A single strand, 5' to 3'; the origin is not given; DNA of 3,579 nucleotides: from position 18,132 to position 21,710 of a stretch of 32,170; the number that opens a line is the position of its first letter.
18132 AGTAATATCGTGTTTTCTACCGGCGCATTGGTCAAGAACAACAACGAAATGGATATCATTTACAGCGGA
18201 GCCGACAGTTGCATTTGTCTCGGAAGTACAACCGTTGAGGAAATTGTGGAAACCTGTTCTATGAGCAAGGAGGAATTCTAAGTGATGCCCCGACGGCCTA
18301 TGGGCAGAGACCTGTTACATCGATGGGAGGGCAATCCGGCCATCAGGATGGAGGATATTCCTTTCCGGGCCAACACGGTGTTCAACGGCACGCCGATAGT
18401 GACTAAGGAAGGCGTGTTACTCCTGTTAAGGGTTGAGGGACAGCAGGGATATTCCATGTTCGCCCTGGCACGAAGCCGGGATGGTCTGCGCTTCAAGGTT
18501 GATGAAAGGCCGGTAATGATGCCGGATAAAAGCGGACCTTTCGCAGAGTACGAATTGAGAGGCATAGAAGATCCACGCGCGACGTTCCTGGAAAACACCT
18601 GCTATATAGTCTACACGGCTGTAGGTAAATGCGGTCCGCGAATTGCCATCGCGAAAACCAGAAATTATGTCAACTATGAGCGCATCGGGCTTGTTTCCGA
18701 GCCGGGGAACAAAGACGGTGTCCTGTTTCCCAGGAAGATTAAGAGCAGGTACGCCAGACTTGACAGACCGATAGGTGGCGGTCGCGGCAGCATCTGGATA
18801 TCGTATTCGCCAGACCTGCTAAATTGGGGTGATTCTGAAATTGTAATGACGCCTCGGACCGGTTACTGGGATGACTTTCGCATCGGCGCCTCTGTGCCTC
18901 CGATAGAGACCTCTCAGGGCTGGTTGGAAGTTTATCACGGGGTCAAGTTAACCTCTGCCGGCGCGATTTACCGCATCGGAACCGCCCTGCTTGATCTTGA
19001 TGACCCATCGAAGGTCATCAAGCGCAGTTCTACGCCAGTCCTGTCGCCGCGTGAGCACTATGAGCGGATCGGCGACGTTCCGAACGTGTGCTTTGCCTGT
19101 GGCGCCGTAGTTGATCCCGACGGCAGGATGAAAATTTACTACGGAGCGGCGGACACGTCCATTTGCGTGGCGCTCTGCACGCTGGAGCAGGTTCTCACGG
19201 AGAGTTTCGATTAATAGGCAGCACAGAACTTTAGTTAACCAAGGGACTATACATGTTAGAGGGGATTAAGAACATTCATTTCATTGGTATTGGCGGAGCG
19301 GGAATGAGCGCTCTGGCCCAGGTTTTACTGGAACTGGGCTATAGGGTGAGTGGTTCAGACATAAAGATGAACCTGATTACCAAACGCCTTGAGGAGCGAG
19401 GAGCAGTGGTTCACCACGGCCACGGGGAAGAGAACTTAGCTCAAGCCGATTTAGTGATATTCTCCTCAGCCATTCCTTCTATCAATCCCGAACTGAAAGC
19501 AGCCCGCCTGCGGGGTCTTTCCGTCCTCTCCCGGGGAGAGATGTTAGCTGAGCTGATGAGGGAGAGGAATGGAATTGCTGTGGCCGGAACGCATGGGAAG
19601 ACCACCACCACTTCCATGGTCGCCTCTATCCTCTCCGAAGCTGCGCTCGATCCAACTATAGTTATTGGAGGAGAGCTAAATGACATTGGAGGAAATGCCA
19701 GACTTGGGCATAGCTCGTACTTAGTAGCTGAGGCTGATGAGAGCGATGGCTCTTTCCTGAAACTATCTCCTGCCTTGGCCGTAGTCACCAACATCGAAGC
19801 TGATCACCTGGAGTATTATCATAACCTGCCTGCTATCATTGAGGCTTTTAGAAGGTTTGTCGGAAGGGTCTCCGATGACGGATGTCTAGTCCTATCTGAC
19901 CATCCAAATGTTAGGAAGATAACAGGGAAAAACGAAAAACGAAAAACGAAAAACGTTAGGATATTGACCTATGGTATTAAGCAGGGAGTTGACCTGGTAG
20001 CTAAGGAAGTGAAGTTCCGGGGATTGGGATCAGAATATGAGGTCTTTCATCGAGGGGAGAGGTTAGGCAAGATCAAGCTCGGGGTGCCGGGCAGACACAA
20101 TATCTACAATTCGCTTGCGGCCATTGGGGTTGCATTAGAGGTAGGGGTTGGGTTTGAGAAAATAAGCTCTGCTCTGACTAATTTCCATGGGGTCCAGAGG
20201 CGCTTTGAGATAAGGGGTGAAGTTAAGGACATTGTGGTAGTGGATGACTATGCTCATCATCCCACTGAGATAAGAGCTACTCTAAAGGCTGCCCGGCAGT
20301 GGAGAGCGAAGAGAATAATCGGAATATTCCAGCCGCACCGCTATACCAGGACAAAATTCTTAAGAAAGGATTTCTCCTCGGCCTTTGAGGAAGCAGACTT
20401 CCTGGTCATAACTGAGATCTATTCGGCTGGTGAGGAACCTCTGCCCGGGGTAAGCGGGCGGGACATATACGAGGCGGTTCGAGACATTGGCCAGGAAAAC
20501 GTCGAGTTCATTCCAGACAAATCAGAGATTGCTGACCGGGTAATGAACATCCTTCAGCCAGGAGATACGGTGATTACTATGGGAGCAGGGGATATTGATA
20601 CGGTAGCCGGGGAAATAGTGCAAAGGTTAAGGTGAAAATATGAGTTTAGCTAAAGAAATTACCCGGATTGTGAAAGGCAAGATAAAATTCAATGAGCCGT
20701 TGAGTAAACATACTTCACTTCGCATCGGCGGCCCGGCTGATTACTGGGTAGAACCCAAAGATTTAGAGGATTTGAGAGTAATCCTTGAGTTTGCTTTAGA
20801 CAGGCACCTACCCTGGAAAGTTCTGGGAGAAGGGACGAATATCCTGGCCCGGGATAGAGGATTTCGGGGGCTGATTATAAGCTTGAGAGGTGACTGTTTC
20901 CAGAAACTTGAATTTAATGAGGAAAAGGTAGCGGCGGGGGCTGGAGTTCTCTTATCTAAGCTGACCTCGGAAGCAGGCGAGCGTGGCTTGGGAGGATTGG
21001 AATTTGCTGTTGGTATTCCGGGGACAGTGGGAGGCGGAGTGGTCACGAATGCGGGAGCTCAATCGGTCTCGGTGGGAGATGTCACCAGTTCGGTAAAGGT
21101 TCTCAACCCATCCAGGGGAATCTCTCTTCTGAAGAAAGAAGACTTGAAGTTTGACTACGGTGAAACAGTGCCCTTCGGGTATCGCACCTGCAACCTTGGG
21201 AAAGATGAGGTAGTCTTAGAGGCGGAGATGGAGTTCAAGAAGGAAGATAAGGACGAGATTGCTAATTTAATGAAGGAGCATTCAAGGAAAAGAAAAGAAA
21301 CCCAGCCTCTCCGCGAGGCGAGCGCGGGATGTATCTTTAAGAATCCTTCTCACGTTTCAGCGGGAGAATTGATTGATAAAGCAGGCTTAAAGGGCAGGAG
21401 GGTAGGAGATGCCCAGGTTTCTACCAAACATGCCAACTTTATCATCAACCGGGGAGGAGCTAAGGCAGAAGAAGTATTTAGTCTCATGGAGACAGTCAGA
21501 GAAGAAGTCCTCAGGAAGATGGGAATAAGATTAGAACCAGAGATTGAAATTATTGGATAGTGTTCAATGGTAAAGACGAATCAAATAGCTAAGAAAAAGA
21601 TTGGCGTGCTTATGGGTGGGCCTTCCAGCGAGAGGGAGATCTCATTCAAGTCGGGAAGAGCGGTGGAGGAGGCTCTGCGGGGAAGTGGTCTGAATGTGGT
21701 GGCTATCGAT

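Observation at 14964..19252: Four-gene glycan cassette (GH130 - GT4 - GH130 - GH130) inserted between murG and murC in the dcw operon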

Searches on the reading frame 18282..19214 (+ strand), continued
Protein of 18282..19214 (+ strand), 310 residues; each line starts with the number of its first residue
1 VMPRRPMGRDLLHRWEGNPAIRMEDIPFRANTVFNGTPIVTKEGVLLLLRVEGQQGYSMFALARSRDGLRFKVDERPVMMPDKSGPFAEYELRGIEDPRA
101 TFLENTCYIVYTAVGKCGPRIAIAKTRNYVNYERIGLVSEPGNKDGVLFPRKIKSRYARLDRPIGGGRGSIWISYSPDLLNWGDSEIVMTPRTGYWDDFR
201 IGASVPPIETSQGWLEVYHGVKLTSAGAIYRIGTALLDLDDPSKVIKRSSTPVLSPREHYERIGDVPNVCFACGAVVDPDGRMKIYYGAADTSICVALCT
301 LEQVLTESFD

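Call 44: search_solved_structures(query=window:18282-19214:+, max_evalue=1e-50, show_alignments=2)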
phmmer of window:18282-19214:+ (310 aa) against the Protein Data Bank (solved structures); distinct sequences matched with E-value up to 1e-50: 5.
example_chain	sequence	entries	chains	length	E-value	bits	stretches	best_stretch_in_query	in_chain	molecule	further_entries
1vkd_A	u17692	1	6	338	2.4e-62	214.1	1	11-304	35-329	conserved hypothetical protein TM1225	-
4udg_A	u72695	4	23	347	5.5e-54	186.6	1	4-302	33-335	UHGB_MP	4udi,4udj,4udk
4udk_E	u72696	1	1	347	5.5e-54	186.6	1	4-302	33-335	UHGB_MP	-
9fj8_A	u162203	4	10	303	1.9e-52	181.6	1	58-303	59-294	1,2-beta-oligomannan phosphorylase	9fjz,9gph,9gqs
5b0p_A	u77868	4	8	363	1.6e-51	178.5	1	58-300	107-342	Lin0857 protein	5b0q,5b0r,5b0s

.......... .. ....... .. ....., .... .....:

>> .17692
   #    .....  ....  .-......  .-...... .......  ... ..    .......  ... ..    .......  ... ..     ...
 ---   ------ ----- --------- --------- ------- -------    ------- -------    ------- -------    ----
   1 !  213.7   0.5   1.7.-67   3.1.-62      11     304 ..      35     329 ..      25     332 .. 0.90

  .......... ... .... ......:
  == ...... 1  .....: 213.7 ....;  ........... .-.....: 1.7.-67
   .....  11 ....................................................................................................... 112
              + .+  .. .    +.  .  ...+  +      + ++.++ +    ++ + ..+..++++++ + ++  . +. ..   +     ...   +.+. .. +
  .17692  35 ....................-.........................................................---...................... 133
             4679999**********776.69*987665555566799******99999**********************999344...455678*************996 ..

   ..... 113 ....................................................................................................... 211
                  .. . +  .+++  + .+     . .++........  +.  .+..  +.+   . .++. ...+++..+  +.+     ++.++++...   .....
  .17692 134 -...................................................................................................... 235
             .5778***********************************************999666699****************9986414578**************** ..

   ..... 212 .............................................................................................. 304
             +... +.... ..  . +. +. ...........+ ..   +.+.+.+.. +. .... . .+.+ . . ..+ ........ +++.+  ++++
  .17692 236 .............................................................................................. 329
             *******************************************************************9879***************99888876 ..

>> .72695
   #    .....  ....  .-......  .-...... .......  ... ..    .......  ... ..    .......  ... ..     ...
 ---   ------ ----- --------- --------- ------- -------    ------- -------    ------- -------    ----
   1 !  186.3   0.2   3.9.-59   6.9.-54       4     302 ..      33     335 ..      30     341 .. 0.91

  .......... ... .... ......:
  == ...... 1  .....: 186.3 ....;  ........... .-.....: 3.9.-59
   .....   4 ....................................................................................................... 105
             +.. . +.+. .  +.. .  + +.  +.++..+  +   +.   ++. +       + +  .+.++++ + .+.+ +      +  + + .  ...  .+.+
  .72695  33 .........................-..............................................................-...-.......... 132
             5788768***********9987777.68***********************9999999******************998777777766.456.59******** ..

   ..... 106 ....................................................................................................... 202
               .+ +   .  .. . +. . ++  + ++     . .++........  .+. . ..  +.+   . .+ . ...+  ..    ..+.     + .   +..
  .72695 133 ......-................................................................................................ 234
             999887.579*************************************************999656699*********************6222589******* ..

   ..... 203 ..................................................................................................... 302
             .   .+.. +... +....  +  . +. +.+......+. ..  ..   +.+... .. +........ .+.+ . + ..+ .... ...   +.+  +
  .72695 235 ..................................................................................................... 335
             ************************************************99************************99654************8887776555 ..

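Call 58: find_encoding_contigs(protein=P0005, flank=10000, max_places=3)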
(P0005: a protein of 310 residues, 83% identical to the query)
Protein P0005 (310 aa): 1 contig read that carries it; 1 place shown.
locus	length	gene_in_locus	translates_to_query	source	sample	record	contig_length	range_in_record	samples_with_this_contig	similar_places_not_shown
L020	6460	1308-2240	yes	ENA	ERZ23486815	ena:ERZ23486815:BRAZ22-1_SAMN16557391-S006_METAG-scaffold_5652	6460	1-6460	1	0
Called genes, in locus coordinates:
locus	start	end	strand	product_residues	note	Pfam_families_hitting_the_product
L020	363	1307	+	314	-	PF04041:Glyco_hydro_130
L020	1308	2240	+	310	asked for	PF04041:Glyco_hydro_130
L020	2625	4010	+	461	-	PF01225:Mur_ligase, PF08245:Mur_ligase_M, PF02875:Mur_ligase_C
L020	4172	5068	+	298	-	PF01565:FAD_binding_4, PF02873:MurB_C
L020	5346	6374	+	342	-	PF01820:Dala_Dala_lig_N, PF02655:ATP-grasp_3 (weak), PF08443:RimK (faint), PF01071:GARS_A (weak), PF02222:ATP-grasp (weak), PF02786:CPSase_L_D2, PF07478:Dala_Dala_lig_C, PF13535:ATP-grasp_4 (weak)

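Call 60: find_encoding_contigs(protein=P0245, flank=10000, max_places=3)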
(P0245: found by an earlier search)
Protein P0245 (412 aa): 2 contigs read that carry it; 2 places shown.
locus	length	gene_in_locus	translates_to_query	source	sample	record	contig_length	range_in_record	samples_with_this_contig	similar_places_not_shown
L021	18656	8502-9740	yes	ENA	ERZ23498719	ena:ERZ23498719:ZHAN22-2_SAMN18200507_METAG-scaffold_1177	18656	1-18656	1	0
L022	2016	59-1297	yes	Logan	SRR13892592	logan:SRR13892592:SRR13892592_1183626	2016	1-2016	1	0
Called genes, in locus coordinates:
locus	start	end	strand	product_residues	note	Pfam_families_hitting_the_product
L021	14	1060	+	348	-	PF04041:Glyco_hydro_130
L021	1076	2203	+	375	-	PF13439:Glyco_transf_4, PF00534:Glycos_transf_1, PF13692:Glyco_trans_1_4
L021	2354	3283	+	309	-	PF04041:Glyco_hydro_130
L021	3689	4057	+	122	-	PF04041:Glyco_hydro_130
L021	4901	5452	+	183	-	PF02875:Mur_ligase_C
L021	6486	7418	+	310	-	PF01820:Dala_Dala_lig_N, PF02655:ATP-grasp_3, PF08443:RimK (weak), PF14397:ATPgrasp_ST (faint), PF07478:Dala_Dala_lig_C, PF02786:CPSase_L_D2, PF13535:ATP-grasp_4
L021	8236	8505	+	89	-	-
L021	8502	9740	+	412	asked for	PF11104:PilM_2 (faint), PF02491:SHS2_FTSA, PF06277:EutA, PF06723:MreB_Mbl, PF14450:FtsA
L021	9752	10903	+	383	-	PF00091:Tubulin, PF12327:FtsZ_C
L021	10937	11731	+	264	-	PF02578:Cu-oxidase_4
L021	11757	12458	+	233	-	PF18306:LDcluster4, PF03641:Lysine_decarbox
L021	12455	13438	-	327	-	-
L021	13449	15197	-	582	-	PF03979:Sigma70_r1_1, PF00140:Sigma70_r1_2, PF04542:Sigma70_r2, PF04539:Sigma70_r3, PF04545:Sigma70_r4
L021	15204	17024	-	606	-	PF01807:Zn_ribbon_DnaG, PF08275:DNAG_N, PF01751:Toprim, PF13155:Toprim_2, PF13662:Toprim_4, PF10410:DnaB_bind, PF08278:DnaG_DnaB_bind (weak)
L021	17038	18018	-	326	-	PF01784:DUF34_NIF3 (faint)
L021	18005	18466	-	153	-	PF09424:YqeY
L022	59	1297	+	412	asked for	PF11104:PilM_2 (faint), PF02491:SHS2_FTSA, PF06277:EutA, PF06723:MreB_Mbl, PF14450:FtsA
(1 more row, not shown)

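Call 70: search_protein_families(library=ncbifam, proteins=[L006:15965-17236:+, L007:4218-5453:-, L007:6855-7820:+, L006:13906-15936:+], max_evalue=0.00001)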
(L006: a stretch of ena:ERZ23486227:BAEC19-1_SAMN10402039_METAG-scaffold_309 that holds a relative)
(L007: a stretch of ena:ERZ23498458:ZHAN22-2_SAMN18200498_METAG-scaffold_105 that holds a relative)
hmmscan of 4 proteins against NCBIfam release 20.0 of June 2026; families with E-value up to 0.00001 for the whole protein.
L006:15965-17236:+ (423 aa): 5 families
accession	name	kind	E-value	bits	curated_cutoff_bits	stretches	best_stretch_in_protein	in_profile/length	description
NF003705.0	PRK05322.1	equivalog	9.7e-58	195.7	385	1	43-416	24-385/388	galactokinase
NF003006.0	PRK03817.1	equivalog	2.6e-43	148.4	443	1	43-417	6-350/352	galactokinase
TIGR00131.1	gal_kin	equivalog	8.2e-41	140.2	226.65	1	42-404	21-377/388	galactokinase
NF003472.0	PRK05101.1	equivalog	4.6e-39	134.4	499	1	45-416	27-380/382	galactokinase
NF001816.0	PRK00555.1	equivalog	8.4e-31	107.2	509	1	46-391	10-338/363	galactokinase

L007:4218-5453:- (411 aa): 6 families
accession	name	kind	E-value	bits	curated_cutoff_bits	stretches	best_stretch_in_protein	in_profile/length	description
NF003705.0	PRK05322.1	equivalog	9e-65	218.9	385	1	33-398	24-381/388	galactokinase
NF003006.0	PRK03817.1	equivalog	2.5e-46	158.3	443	1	33-396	6-343/352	galactokinase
TIGR00131.1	gal_kin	equivalog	3.2e-44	151.4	226.65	1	32-393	21-377/388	galactokinase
NF003472.0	PRK05101.1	equivalog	2.8e-42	145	499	1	33-405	25-380/382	galactokinase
NF001816.0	PRK00555.1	equivalog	1.4e-31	109.8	509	1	36-380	10-338/363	galactokinase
TIGR00549.1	mevalon_kin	equivalog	1.9e-06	27.6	163.05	0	124-360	81-271/276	mevalonate kinase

L007:6855-7820:+ (321 aa): 17 families
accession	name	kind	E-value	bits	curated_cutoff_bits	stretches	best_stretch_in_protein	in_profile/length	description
TIGR02152.1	D_ribokin_bact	equivalog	7.1e-47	160.2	299.65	1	8-312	1-296/298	ribokinase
NF008353.0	PRK11142.1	equivalog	6.6e-45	153.9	341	1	7-319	4-306/307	ribokinase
NF053626.1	RibKinHalex1628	equivalog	1.7e-22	80.3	330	1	7-317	3-292/293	ATP-dependent ribose-1-phosphate kinase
TIGR04382.1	myo_inos_iolC_N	equivalog_domain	2.9e-22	79.3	300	2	222-315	214-308/309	5-dehydro-2-deoxygluconokinase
NF006957.1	PRK09434.1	equivalog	6e-18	65.4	450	1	39-143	24-130/302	fructokinase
NF040938.1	KDG_KDGal_kin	equivalog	2e-17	63.3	400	1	42-317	30-304/305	bifunctional 2-dehydro-3-deoxygluconokinase/2-dehydro-3-deoxygalactonokinase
TIGR03168.1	1-PFK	subfamily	2.3e-15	56.3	216.4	1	213-316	198-299/305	hexose kinase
NF041332.1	KDG_KDGal_kin_Halo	equivalog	1.4e-13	51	440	1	227-301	222-296/320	bifunctional 2-dehydro-3-deoxygluconokinase/2-dehydro-3-deoxygalactonokinase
TIGR03828.1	pfkB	equivalog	8.3e-13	48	292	1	219-316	204-299/305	1-phosphofructokinase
NF049991.1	TagKinase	equivalog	5.7e-12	45.1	420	1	222-319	220-318/321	tagatose kinase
NF047869.1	myo_kin_aldol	exception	3.8e-09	35.5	600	0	249-318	264-333/586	bifunctional 5-dehydro-2-deoxygluconokinase/5-dehydro-2-deoxyphosphogluconate aldolase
NF041320.1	pfkB_Halo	equivalog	3.9e-09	36.3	400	0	11-98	7-94/302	1-phosphofructokinase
TIGR02198.1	rfaE_dom_I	equivalog_domain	3.5e-08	32.9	345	0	228-303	227-303/315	D-glycero-beta-D-manno-heptose-7-phosphate kinase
NF041134.1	R1P_kin_Thcocales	equivalog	6.2e-08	32.4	500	0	8-124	3-117/291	ADP-dependent ribose-1-phosphate kinase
NF007321.0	PRK09813.1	equivalog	1.9e-07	30.8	247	0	40-288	22-246/261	fructoselysine 6-kinase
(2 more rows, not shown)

L006:13906-15936:+ (676 aa): 9 families
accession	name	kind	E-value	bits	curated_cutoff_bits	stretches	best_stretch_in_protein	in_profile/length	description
NF007790.0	PRK10484.1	equivalog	6.4e-116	388.2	401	2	3-329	3-313/527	solute:sodium symporter family transporter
TIGR00813.1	sss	superfamily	5.6e-83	279.3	184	2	33-331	1-278/411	sodium/solute symporter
TIGR02121.1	Na_Pro_sym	equivalog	1.8e-24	86.3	515.5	2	7-220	5-219/488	sodium/proline symporter PutP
TIGR02119.1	panF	equivalog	2.5e-16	59.8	328.05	2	7-213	5-212/471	sodium/pantothenate symporter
NF011948.0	PRK15419.1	equivalog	9.4e-14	51.1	955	1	472-545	323-396/502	sodium/proline symporter PutP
TIGR03648.1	Na_symport_lg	subfamily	2.5e-13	49.3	320.75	1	10-209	6-196/547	VC_2705 family sodium/solute symporter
NF058657.1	MncbAcdTpMctC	equivalog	5.7e-12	44.9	670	1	3-208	6-208/527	monocarboxylic acid transporter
NF006903.2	PRK09395.1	subfamily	1.3e-08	33.7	750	1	5-212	37-237/552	cation/acetate symporter ActP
NF009135.0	PRK12488.1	subfamily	4.6e-08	32.1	850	1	5-216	34-238/549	cation/acetate symporter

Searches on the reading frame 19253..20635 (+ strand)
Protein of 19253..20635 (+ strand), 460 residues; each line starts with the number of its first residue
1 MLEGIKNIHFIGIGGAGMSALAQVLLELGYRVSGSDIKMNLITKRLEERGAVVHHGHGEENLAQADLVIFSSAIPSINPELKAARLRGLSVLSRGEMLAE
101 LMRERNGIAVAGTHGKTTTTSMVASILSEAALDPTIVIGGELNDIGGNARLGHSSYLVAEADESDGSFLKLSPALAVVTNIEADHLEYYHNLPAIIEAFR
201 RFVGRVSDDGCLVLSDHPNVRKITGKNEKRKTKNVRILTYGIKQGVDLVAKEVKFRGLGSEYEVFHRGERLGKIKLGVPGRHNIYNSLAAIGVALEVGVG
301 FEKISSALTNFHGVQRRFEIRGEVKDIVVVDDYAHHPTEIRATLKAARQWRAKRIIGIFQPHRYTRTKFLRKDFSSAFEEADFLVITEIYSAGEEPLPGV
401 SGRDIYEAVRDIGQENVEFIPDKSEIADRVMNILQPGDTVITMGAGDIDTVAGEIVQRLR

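Call 3: search_protein_families(library=pfam, proteins=[window:19253-20635:+])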
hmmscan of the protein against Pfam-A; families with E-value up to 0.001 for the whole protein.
window:19253-20635:+ (460 aa): 4 families
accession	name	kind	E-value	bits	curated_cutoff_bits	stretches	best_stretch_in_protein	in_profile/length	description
PF08245.18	Mur_ligase_M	-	2e-32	113.2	24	1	110-294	1-200/200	Mur ligase middle domain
PF01225.30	Mur_ligase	-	6.3e-29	100.6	21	1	7-104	1-93/95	Mur ligase family, catalytic domain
PF02875.26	Mur_ligase_C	-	3.6e-26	92.9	28.4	1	316-446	1-127/127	Mur ligase, glutamate ligase domain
PF21799.2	MurD-like_N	-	0.0001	23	27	1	7-92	2-87/88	Mur ligase MurD-like, N-terminal domain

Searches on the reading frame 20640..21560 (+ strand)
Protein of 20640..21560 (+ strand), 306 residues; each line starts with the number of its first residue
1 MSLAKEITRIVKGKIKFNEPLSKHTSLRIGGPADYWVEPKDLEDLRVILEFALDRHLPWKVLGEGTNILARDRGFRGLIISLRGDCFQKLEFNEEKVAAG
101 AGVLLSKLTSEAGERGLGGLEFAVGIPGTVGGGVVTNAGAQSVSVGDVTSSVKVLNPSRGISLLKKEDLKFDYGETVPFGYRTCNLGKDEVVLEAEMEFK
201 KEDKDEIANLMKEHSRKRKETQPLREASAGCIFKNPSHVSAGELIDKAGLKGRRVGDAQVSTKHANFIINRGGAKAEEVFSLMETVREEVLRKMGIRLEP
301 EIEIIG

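Call 3: search_protein_families(library=pfam, proteins=[window:20640-21560:+])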
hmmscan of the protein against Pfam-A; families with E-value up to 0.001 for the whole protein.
window:20640-21560:+ (306 aa): 2 families
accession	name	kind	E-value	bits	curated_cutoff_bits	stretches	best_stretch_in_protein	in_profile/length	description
PF02873.21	MurB_C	-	4.2e-37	126.7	27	1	206-305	1-99/99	UDP-N-acetylenolpyruvoylglucosamine reductase, C-terminal domain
PF01565.28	FAD_binding_4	-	3.4e-19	69.4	26.4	1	34-157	2-131/139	FAD binding domain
